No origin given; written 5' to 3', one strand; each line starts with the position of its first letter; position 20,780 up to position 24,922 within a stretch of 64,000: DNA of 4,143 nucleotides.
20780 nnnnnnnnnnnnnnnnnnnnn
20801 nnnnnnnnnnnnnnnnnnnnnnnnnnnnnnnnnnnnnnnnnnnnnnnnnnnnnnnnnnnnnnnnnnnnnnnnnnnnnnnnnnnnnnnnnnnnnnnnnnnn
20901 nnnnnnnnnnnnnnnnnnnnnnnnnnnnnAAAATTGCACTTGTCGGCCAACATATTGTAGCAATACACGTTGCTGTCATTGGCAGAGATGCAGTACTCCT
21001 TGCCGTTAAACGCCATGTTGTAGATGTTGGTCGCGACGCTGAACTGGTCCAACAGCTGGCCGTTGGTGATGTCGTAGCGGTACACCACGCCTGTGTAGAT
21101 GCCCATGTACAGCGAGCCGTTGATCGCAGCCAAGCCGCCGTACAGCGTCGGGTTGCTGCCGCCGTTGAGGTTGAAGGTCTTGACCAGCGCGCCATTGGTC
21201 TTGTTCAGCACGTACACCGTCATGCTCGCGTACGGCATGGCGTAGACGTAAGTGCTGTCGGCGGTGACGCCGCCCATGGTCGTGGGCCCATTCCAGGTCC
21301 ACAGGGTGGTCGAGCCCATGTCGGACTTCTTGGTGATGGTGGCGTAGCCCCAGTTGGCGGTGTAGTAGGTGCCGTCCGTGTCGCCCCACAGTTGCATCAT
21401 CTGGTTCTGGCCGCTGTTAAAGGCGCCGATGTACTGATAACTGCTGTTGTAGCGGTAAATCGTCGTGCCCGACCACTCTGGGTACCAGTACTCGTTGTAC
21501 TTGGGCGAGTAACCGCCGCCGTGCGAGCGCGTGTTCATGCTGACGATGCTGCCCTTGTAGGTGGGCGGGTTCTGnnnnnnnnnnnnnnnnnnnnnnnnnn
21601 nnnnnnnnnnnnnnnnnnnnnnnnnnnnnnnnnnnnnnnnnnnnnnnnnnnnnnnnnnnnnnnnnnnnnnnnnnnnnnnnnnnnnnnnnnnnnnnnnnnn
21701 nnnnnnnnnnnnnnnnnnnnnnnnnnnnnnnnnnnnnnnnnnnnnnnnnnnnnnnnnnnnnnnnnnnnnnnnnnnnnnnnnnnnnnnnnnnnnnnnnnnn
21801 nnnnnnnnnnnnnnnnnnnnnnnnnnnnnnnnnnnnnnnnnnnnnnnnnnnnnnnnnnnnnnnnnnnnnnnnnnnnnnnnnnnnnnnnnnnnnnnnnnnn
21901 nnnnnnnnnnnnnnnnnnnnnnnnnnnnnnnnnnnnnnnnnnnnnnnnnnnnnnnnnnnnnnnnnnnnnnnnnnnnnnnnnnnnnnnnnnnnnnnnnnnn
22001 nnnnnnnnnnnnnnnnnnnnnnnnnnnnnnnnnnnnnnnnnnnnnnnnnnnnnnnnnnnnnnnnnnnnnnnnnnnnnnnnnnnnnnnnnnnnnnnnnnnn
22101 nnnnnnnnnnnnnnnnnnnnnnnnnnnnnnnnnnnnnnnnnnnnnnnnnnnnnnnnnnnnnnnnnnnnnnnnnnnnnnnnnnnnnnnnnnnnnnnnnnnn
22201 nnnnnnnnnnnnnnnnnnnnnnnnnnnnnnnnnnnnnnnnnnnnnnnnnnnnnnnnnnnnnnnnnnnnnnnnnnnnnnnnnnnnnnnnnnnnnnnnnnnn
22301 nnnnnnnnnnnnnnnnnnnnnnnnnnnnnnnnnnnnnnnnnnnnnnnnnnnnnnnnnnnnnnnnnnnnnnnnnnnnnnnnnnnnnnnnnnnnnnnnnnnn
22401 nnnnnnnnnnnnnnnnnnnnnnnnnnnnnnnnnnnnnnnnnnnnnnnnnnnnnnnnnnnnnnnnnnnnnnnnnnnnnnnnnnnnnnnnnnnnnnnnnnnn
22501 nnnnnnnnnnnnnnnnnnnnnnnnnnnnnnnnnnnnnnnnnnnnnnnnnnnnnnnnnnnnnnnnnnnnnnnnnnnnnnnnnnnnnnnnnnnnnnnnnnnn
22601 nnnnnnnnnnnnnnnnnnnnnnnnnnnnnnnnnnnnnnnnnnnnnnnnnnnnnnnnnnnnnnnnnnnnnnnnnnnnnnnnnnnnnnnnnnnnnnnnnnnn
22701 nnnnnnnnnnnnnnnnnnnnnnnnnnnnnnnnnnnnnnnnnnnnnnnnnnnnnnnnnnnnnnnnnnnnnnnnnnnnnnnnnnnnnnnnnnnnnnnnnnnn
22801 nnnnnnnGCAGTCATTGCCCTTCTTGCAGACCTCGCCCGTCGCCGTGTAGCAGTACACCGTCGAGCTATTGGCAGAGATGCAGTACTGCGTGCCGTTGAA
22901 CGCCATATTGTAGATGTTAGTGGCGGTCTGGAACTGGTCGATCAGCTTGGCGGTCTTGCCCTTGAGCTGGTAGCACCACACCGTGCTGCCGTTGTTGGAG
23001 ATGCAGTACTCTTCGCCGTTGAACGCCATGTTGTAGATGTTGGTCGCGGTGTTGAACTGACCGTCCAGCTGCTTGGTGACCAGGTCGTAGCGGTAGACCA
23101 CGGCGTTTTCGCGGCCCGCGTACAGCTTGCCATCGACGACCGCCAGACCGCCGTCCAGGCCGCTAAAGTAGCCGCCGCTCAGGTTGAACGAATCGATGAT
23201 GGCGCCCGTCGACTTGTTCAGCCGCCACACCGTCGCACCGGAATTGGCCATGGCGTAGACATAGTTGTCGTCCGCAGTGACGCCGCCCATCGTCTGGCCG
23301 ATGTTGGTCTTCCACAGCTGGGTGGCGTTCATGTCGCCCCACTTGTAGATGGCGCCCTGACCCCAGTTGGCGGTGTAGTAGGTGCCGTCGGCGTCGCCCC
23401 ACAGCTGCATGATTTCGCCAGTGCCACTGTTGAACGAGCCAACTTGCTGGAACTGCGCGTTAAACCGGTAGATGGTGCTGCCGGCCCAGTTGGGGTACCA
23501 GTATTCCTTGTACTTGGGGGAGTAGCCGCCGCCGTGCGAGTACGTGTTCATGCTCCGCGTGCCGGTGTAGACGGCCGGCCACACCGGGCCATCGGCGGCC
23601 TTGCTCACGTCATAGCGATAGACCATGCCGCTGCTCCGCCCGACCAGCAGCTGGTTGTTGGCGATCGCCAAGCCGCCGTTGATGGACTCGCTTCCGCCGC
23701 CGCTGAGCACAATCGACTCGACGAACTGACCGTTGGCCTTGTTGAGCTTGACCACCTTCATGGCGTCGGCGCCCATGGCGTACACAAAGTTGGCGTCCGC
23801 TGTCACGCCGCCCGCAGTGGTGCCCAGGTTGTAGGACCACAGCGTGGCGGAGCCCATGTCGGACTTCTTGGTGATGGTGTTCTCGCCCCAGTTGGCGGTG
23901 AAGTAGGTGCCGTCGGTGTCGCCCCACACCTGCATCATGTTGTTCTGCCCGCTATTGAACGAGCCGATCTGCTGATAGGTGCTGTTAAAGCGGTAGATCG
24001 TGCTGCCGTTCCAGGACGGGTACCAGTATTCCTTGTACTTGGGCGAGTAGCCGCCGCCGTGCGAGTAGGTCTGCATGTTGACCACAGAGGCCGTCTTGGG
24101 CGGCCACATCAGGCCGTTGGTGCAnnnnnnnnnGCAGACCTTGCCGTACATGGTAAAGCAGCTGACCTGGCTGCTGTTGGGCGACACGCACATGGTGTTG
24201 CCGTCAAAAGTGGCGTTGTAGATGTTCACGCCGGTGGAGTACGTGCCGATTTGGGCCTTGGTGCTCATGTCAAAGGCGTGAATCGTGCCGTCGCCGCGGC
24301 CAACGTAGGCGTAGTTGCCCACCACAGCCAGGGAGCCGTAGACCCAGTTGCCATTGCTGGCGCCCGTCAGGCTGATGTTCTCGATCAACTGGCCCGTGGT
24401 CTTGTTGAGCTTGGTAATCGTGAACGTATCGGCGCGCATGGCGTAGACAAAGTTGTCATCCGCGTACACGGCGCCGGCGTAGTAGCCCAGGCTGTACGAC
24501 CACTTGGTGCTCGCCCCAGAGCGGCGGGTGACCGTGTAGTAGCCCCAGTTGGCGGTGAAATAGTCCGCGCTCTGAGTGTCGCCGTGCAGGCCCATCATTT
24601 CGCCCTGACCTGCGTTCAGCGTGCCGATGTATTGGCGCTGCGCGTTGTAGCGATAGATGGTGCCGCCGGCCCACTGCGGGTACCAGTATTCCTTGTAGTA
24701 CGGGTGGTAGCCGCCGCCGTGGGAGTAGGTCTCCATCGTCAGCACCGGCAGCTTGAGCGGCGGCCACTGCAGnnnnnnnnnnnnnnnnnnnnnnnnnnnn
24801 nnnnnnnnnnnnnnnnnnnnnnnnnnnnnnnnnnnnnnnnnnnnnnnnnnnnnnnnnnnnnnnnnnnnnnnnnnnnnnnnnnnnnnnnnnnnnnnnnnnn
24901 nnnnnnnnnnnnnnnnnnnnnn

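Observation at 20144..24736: Six copies of an unrecognised 175-235-aa repeat (YSHGGGY / EYWYP.W / YYTANWG / VYAM / VYRYD / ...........YCIS)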

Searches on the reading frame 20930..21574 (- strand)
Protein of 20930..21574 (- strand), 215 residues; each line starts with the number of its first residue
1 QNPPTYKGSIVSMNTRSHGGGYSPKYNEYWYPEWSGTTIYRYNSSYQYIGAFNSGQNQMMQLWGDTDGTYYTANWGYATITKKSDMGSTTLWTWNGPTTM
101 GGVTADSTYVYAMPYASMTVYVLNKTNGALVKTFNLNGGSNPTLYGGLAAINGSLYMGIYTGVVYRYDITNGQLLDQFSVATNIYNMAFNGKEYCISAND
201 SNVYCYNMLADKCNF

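Call 6: search_protein_families(library=pfam, proteins=[window:20930-21574:-], max_evalue=10)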
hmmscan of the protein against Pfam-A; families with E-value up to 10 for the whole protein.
window:20930-21574:- (215 aa): 2 families
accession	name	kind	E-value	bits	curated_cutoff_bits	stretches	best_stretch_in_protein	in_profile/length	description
PF13570.13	Beta-prop_ACSF4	-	0.00067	19.6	133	1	119-208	156-243/329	Beta-alanine-activating enzyme, beta-propeller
PF13360.13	PQQ_2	-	0.076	13.1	27.6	1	90-175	15-96/233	Outer membrane protein assembly factor BamB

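Call 7: search_protein_families(library=ncbifam, proteins=[window:20930-21574:-], max_evalue=10)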
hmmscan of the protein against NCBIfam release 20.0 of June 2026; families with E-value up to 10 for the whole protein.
window:20930-21574:- (215 aa): 1 family
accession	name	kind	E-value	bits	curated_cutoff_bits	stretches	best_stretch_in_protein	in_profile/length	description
NF047539.1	XAC2610_fam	domain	3.3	8.2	35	0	160-206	26-71/89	XAC2610-related protein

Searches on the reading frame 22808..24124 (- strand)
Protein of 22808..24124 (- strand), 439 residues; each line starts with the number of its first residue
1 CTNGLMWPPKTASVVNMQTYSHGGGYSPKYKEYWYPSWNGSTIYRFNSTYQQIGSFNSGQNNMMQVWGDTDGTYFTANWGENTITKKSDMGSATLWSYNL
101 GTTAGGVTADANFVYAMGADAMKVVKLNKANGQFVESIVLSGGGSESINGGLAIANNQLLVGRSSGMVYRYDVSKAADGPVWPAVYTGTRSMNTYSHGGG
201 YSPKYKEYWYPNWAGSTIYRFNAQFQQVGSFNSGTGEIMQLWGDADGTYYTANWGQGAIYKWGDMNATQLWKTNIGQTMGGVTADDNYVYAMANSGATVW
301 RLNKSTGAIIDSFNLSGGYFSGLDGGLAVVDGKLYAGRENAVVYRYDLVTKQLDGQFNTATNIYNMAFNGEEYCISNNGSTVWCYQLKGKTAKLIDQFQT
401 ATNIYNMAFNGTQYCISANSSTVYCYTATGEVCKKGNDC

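Call 43: find_homologous_proteins(query=A3, max_evalue=1e-10)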
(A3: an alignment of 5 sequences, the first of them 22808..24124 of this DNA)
Query A3 (5 sequences) (439 aa, profile of the alignment): 33 proteins with E <= 1e-10 among 8000 candidates.
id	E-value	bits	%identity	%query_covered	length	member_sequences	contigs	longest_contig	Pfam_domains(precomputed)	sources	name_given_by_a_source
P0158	1.8e-116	408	43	74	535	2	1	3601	-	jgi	jgi:hypothetical protein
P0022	2.8e-73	265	52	45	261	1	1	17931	PF13360.14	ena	-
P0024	7.1e-73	264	31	86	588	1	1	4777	PF07534.23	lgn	-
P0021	8.8e-72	260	33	77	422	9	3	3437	-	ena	-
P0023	2.1e-71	259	55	45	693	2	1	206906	PF11617.14,PF24517.3,PF06848.18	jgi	jgi:hypothetical protein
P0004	5.8e-64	235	55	39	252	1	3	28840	-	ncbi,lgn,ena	-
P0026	1.8e-63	233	50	46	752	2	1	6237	PF01483.28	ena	-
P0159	1.6e-62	230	52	38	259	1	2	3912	-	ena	-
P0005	2.4e-62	229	47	38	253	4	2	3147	-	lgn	-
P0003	1.1e-61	227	50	39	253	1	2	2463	PF07589.17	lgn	-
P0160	2.3e-61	226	49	46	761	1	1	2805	PF01483.28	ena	-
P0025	6.9e-61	225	46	48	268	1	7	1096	-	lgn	-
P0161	1.4e-60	223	47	49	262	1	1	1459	PF07589.17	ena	-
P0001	1.6e-59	220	42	54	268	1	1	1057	PF07589.17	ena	-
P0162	7.8e-59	218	40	55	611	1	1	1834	-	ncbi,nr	ncbi:MAG: hypothetical protein QF464_13515, partial [Myxococcota bacterium]|nr:hypothetical protein 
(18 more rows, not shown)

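Call 56: predict_structure(alignment_id=A4)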
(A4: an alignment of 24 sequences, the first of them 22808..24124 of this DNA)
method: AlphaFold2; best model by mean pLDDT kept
length: 439 residues; sequences in the alignment: 24
mean_pLDDT: 89.7   pTM: 0.78
mean pLDDT of the five models: 89.7, 89.7, 89.5, 89.1, 88.7
residues with pLDDT >= 90: 307; 70-90: 104; 50-70: 14; < 50: 14
segments of 3 or more residues with pLDDT < 50: 1-4, 430-439
pLDDT, mean of each block of 10 residues (from residue 1): 52 75 89 92 93 95 95 95 96 95 94 95 93 92 85 92 91 88 86 89 97 94 95 94 97 96 94 97 97 97 98 97 94 96 97 96 95 92 92 87 79 74 67 37
secondary structure, 60 per line:
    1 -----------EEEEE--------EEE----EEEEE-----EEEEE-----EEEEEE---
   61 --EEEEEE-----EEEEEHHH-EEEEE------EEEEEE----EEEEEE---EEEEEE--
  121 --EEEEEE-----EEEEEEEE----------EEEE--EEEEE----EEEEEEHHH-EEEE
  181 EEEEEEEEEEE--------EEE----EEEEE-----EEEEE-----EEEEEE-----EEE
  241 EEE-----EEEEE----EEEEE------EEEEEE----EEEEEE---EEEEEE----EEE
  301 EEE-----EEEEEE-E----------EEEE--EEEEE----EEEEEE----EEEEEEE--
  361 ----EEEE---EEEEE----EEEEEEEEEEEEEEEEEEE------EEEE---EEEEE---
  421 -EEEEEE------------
elements in order: E12-16 E25-27 E32-36 E42-46 E52-57 E63-68 E74-78 E83-87 E94-99 E104-109 E113-118 E123-128 E134-141 E152-155 E158-162 E167-172 E177-191 E200-202 E207-211 E217-221 E227-232 E238-243 E249-253 E258-262 E269-274 E279-284 E288-293 E298-303 E309-314 E327-330 E333-337 E342-347 E352-358 E365-368 E372-376 E381-399 E406-409 E413-417 E422-427

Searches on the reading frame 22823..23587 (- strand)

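Call 6: search_protein_families(library=pfam, proteins=[window:22823-23587:-], max_evalue=10)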
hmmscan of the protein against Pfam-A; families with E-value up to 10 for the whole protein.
window:22823-23587:- (255 aa): 6 families
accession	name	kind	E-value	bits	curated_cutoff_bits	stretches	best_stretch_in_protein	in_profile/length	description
PF13360.13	PQQ_2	-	4.3e-07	30.3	27.6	2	107-216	2-109/233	Outer membrane protein assembly factor BamB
PF13570.13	Beta-prop_ACSF4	-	1.7e-05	24.9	133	1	79-254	114-285/329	Beta-alanine-activating enzyme, beta-propeller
PF23390.1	Beta-prop_WDR35_2nd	-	0.035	13.3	27.1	1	150-192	166-208/321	WDR35 second beta-propeller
PF05801.16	VP2_lagovir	-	0.12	13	25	1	221-253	79-111/113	Lagovirus minor capsid protein VP2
PF23385.1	Beta-prop_IFT140_2nd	-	0.16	11.5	27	1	170-240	18-86/319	IFT140 second beta-propeller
PF00224.27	PK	-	0.27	10.7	30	1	93-129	3-39/328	Pyruvate kinase, barrel domain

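Call 7: search_protein_families(library=ncbifam, proteins=[window:22823-23587:-], max_evalue=10)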
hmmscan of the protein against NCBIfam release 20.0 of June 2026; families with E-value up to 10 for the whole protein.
window:22823-23587:- (255 aa): 8 families
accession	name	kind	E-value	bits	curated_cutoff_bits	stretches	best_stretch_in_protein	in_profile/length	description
NF008351.0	PRK11138.1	equivalog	0.0059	15.1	423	2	87-174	43-142/394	outer membrane protein assembly factor BamB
NF004491.0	PRK05826.1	subfamily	0.013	14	432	1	93-129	6-42/477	pyruvate kinase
TIGR03300.1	assembly_YfgL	equivalog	0.037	12.7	285.2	2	86-168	38-121/377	outer membrane protein assembly factor BamB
TIGR01064.1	pyruv_kin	equivalog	0.062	11.8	306.4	1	93-129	2-38/476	pyruvate kinase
NF032892.0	fosA7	exception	0.13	12.3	305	1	108-131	79-102/140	FosA7 family fosfomycin resistance glutathione transferase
NF004978.0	PRK06354.1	subfamily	0.14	10.6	462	1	90-129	6-45/590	pyruvate kinase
NF033206.1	ScyE_fam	subfamily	0.19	11.3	80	1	75-132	231-287/333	ScyD/ScyE family protein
NF058670.1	sorting_LPXTATN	domain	0.4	11.1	32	2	179-188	3-12/32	LPxTATN C-terminal sorting signal domain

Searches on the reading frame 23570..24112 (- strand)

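Call 6: search_protein_families(library=pfam, proteins=[window:23570-24112:-], max_evalue=10)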
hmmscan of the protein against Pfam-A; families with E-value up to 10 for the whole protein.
window:23570-24112:- (181 aa): 2 families
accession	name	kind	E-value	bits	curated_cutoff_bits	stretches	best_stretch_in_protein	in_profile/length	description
PF07348.17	Syd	-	0.12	12.4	25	1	51-131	88-150/175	Syd protein (SUKH-2)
PF00429.24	TLV_coat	-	0.29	10.2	22.5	1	14-129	106-202/560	ENV polyprotein (coat polyprotein)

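Call 7: search_protein_families(library=ncbifam, proteins=[window:23570-24112:-], max_evalue=10)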
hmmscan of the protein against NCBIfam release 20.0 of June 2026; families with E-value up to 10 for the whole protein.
window:23570-24112:- (181 aa): 0 families

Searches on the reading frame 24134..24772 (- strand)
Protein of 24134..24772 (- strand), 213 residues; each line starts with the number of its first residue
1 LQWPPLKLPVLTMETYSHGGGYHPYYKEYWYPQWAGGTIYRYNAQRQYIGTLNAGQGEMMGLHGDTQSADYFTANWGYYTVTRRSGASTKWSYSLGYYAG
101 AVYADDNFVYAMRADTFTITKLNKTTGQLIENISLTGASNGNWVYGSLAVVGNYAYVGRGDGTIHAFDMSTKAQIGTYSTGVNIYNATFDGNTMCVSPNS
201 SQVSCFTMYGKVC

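Call 6: search_protein_families(library=pfam, proteins=[window:24134-24772:-], max_evalue=10)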
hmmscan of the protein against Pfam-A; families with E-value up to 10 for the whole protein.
window:24134-24772:- (213 aa): 3 families
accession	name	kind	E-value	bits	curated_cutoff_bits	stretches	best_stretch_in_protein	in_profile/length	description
PF13570.13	Beta-prop_ACSF4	-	0.00095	19.1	133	1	90-202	126-228/329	Beta-alanine-activating enzyme, beta-propeller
PF13360.13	PQQ_2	-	0.005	17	27.6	1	118-198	4-80/233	Outer membrane protein assembly factor BamB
PF08309.17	LVIVD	-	0.009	15.8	20.2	1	147-172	6-31/42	LVIVD repeat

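Call 7: search_protein_families(library=ncbifam, proteins=[window:24134-24772:-], max_evalue=10)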
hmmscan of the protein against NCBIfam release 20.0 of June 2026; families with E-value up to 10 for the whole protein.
window:24134-24772:- (213 aa): 0 families
